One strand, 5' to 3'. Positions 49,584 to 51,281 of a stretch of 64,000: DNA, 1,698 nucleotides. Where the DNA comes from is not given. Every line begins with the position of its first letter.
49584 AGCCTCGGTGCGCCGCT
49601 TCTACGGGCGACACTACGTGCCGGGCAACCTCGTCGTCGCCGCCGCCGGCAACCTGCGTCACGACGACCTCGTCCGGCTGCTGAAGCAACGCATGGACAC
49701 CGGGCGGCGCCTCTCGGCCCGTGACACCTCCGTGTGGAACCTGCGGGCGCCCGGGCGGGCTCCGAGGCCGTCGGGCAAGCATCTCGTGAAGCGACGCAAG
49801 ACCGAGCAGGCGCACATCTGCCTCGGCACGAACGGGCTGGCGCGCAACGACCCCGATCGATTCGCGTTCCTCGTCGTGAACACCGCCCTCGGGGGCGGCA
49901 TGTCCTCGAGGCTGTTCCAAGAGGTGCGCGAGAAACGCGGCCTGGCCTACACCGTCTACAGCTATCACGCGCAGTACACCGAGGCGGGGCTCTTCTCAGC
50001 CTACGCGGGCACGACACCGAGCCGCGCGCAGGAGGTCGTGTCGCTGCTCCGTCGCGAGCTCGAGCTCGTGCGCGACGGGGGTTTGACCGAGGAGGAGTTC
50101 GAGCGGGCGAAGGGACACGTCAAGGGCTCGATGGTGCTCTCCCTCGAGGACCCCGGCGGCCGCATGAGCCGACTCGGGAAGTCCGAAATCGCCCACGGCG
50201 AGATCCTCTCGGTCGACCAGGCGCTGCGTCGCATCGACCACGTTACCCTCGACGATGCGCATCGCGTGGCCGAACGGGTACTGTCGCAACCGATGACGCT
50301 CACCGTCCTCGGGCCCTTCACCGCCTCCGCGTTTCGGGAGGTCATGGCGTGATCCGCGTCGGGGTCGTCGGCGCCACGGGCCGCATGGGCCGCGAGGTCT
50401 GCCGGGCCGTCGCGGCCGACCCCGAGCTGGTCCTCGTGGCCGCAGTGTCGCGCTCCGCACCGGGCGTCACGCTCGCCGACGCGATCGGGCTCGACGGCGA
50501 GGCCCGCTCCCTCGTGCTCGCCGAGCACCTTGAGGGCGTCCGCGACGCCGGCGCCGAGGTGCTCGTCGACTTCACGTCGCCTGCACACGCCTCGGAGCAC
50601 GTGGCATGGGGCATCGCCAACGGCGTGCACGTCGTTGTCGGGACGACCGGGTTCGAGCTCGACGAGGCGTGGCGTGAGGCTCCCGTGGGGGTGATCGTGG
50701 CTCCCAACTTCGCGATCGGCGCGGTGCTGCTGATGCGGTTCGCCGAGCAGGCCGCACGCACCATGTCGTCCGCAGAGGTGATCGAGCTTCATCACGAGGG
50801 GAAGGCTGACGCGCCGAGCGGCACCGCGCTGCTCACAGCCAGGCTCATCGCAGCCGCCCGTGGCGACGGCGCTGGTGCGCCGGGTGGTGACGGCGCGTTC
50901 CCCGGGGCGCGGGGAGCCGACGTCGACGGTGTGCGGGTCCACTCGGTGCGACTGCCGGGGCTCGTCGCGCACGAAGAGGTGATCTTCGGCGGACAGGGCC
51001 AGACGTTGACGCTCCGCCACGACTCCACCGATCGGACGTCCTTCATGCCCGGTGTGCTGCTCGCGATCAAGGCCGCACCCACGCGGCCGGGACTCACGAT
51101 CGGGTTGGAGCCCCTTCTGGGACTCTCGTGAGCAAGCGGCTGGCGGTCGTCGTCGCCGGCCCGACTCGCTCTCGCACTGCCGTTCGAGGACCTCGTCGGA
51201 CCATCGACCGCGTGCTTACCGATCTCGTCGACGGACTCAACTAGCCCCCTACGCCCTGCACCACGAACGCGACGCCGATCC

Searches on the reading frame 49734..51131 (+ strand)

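Call 77: search_protein_families(library=pfam, proteins=[window:49734-51131:+], max_evalue=0.0001)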
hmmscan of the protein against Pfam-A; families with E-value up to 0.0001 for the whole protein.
window:49734-51131:+ (465 aa): 3 families
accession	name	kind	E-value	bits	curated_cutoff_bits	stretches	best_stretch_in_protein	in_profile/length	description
PF05173.19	DapB_C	-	5.9e-31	107.5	27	1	329-458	1-117/121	Dihydrodipicolinate reductase, C-terminus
PF01113.26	DapB_N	-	2.8e-24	86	25.6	1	207-326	1-124/124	Dihydrodipicolinate reductase, N-terminus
PF01118.30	Semialdhyde_dh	-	1.6e-05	25.7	26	1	208-315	1-105/121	Semialdehyde dehydrogenase, NAD binding domain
